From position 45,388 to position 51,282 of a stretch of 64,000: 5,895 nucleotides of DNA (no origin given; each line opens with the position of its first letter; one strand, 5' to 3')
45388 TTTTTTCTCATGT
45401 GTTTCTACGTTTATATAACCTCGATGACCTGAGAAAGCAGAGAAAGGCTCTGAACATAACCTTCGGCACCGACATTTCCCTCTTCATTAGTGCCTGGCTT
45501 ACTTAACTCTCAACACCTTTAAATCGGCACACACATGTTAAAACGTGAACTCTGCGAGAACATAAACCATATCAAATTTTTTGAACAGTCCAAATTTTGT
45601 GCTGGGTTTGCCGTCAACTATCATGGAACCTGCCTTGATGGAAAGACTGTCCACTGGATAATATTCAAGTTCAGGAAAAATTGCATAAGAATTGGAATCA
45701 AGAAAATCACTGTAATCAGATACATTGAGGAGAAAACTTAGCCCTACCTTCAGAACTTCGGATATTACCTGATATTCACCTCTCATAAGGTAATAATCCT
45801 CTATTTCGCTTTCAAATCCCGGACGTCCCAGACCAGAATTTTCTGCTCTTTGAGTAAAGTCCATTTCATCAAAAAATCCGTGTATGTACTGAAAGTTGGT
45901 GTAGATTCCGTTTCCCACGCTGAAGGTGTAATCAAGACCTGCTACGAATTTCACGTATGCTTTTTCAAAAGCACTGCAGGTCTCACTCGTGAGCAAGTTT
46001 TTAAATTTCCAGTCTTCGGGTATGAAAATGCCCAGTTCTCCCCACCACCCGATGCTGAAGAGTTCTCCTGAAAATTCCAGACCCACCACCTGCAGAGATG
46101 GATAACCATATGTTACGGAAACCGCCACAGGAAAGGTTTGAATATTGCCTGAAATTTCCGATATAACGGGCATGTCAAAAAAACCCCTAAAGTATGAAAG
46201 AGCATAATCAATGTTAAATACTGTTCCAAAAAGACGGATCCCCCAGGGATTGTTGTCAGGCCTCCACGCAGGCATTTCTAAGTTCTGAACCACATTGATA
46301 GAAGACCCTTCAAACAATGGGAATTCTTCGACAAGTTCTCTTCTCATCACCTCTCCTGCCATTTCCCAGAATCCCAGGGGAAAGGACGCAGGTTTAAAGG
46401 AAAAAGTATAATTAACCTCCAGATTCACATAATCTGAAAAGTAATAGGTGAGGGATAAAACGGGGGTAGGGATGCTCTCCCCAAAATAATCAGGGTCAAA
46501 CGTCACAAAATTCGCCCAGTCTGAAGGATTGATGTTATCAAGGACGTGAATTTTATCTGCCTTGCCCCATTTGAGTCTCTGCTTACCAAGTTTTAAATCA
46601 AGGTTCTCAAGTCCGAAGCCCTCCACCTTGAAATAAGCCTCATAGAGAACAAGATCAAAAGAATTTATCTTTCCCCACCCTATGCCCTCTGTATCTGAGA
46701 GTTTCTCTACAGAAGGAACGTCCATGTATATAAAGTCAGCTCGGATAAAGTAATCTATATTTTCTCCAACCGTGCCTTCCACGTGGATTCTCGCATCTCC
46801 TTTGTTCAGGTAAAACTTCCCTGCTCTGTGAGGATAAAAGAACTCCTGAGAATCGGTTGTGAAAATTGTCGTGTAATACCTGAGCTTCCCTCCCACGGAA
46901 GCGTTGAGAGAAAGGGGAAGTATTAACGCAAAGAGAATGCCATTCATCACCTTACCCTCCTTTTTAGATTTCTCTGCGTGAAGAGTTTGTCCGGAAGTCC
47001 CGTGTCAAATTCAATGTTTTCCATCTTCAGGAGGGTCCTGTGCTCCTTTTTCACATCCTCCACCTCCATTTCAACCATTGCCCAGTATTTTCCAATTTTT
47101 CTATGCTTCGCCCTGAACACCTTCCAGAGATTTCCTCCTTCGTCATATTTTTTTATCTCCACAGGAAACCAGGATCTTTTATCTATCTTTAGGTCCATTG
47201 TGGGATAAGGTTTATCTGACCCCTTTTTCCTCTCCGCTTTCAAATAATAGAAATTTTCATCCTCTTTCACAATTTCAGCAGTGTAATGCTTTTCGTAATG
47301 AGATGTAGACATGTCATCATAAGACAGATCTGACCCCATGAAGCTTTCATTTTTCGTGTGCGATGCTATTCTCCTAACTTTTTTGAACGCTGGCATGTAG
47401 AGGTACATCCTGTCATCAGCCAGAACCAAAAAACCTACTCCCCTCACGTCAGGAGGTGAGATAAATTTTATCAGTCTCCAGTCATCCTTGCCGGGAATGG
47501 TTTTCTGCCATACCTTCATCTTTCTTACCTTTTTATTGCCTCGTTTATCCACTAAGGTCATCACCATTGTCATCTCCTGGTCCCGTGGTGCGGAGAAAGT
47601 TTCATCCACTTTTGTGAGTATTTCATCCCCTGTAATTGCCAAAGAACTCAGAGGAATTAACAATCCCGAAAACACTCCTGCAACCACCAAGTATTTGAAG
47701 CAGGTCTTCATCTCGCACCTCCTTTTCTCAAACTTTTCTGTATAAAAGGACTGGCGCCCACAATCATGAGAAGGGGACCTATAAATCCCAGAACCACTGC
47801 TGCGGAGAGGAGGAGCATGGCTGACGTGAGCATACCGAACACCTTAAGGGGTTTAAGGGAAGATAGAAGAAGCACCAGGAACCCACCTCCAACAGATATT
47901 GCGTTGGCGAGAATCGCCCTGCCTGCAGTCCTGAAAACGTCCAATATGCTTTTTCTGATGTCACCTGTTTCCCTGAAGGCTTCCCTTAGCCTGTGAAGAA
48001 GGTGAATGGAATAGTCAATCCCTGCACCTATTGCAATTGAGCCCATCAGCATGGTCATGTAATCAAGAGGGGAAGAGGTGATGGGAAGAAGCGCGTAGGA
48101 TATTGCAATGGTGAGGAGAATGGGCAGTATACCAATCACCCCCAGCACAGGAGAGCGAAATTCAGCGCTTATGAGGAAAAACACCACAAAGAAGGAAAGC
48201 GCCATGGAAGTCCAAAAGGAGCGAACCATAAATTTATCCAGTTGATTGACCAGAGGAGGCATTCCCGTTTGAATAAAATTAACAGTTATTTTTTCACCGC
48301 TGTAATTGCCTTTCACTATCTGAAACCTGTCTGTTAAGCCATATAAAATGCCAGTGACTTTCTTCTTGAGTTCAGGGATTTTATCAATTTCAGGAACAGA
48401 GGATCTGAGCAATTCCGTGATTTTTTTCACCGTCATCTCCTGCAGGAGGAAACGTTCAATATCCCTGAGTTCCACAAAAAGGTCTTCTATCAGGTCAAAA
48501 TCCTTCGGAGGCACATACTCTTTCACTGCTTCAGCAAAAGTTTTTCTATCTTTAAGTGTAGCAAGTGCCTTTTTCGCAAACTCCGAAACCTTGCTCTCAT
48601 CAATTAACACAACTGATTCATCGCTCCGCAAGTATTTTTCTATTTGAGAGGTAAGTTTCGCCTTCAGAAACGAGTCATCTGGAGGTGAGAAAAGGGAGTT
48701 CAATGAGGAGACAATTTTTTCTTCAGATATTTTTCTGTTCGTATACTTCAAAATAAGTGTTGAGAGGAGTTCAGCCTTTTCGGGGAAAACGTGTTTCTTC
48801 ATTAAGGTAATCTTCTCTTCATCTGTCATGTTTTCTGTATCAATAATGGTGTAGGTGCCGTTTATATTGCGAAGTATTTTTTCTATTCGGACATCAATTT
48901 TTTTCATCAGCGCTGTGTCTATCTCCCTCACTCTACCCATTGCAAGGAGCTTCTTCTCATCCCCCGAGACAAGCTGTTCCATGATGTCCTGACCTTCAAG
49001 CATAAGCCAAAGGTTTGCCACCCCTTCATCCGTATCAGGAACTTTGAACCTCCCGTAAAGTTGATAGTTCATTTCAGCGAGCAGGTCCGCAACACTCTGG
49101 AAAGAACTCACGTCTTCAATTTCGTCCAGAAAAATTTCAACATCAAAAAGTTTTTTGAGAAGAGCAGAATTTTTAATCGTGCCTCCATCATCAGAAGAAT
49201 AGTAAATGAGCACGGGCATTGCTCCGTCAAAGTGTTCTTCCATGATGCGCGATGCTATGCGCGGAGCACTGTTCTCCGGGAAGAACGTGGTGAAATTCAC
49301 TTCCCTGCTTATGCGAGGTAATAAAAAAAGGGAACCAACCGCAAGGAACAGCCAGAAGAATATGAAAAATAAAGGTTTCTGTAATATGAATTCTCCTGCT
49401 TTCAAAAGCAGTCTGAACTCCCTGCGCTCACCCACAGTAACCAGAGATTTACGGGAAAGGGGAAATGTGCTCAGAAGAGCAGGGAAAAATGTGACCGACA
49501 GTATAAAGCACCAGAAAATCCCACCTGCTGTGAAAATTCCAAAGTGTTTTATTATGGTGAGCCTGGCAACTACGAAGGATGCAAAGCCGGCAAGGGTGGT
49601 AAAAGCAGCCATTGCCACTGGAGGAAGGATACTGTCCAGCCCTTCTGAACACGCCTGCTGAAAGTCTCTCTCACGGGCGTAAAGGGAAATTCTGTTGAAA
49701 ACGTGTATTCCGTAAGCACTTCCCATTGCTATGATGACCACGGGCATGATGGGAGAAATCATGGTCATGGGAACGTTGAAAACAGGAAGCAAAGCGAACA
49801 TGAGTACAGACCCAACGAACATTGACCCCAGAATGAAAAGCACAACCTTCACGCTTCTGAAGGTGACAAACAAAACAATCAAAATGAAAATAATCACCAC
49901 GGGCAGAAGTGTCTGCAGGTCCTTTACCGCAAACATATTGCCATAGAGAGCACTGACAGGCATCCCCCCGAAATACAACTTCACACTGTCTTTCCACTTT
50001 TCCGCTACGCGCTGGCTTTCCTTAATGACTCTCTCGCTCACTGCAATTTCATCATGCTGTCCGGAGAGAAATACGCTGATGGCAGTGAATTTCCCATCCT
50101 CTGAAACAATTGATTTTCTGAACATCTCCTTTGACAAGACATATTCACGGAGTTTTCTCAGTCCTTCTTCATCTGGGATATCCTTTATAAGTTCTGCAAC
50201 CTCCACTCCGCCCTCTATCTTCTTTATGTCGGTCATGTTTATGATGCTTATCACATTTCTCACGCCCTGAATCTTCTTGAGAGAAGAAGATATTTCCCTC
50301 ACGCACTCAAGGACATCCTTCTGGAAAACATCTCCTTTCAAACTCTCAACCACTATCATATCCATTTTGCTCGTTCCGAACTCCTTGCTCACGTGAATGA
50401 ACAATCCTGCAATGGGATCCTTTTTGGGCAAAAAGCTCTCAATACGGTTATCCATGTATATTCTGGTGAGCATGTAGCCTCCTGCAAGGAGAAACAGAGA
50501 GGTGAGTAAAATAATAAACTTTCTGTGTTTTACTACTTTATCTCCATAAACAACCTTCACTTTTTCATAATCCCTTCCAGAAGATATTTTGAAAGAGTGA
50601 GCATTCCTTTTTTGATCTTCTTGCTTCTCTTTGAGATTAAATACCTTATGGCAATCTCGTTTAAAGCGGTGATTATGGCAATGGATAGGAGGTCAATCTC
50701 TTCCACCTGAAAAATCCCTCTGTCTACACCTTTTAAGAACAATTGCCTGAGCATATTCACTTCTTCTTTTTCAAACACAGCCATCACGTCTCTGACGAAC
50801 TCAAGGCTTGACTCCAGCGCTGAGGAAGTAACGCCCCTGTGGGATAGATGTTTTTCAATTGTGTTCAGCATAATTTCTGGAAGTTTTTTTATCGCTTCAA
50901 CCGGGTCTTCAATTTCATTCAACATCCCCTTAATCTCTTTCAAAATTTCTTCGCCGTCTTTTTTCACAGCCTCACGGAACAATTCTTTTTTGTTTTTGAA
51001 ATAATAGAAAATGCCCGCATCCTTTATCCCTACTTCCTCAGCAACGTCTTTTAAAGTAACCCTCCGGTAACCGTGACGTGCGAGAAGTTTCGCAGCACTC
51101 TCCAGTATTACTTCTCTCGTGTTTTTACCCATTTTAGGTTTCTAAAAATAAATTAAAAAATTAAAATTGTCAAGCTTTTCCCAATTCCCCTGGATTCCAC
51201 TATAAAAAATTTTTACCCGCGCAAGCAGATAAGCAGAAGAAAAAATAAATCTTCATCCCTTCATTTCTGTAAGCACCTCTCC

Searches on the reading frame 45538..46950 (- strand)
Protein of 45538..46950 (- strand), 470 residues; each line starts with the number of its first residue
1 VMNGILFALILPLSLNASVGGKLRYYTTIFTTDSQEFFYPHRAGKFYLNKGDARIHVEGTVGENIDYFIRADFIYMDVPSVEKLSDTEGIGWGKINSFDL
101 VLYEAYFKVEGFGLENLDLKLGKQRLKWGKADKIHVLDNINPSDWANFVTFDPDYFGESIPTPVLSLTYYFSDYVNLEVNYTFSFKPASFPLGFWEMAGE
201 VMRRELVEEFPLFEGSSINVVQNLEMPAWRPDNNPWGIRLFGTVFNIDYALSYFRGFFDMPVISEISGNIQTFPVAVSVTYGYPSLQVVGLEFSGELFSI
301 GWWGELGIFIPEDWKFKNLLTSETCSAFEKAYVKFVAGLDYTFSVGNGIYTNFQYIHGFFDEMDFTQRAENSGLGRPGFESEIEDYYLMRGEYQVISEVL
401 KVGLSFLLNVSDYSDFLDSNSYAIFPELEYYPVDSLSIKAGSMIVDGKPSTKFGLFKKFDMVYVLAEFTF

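Call 58: search_protein_families(library=pfam, proteins=[window:45538-46950:-], max_evalue=0.00001)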
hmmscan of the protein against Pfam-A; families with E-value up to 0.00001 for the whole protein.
window:45538-46950:- (470 aa): 1 family
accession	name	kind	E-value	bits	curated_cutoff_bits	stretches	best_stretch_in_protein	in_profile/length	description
PF06980.17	DUF1302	-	1.8e-10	40.9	23.2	1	102-306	146-360/541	Protein of unknown function (DUF1302)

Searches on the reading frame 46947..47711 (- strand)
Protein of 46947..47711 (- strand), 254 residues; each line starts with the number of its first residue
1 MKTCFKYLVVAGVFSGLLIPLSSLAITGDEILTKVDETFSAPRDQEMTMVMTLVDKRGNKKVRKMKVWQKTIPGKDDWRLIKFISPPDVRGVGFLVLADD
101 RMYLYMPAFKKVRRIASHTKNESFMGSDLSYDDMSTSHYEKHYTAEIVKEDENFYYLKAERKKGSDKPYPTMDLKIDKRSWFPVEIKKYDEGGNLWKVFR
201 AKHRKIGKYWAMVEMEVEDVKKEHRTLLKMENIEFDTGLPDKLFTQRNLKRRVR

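Call 58: search_protein_families(library=pfam, proteins=[window:46947-47711:-], max_evalue=0.00001)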
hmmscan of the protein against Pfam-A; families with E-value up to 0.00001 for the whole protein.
window:46947-47711:- (254 aa): 2 families
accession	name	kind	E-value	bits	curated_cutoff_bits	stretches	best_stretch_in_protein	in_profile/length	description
PF17131.11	LolA_like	-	4.8e-53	180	30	1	76-251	2-184/184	Outer membrane lipoprotein-sorting protein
PF07044.18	DUF1329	-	1.9e-10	41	23.1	1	155-235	265-347/368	Protein of unknown function (DUF1329)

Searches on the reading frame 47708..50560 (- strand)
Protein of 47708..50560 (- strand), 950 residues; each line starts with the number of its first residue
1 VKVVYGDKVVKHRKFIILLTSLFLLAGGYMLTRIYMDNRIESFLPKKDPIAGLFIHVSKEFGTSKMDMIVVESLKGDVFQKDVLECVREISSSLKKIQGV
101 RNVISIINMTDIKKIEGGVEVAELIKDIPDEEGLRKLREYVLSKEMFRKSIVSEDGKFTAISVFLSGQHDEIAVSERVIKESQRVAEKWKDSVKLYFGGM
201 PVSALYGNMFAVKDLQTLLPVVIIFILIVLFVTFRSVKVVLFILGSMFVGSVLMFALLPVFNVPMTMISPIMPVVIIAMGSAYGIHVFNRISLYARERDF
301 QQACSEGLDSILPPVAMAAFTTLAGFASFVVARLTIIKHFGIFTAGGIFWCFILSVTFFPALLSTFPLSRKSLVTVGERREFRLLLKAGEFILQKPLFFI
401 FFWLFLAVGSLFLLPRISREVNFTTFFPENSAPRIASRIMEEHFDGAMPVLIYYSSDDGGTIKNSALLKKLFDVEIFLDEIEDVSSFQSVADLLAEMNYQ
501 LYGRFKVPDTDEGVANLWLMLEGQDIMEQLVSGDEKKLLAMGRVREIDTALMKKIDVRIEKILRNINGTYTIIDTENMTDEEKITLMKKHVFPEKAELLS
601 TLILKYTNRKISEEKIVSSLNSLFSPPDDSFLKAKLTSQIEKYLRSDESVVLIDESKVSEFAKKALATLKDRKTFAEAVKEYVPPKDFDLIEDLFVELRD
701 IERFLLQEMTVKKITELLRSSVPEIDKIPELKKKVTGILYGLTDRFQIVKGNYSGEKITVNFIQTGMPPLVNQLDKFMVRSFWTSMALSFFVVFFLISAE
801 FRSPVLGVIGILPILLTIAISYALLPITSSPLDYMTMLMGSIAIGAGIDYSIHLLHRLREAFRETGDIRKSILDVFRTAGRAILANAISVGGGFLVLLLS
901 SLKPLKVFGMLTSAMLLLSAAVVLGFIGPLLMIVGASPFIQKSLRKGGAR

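Call 58: search_protein_families(library=pfam, proteins=[window:47708-50560:-], max_evalue=0.00001)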
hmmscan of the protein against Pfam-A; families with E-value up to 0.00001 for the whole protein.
window:47708-50560:- (950 aa): 2 families
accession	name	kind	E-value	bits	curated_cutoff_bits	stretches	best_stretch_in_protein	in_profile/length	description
PF03176.21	MMPL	-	7e-43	147.3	20.5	2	90-376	16-310/333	MMPL family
PF12349.14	Sterol-sensing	-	9.3e-09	35.8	22.3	1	239-365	6-135/153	Sterol-sensing domain of SREBP cleavage-activation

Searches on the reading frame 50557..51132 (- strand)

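Call 59: search_protein_families(library=pfam, proteins=[window:50557-51132:-], max_evalue=0.00001)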
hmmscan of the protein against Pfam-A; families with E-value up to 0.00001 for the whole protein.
window:50557-51132:- (191 aa): 1 family
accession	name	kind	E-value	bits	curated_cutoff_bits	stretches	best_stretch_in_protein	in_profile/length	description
PF00440.29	TetR_N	-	9e-16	57.8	24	1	9-55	1-47/47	Bacterial regulatory proteins, tetR family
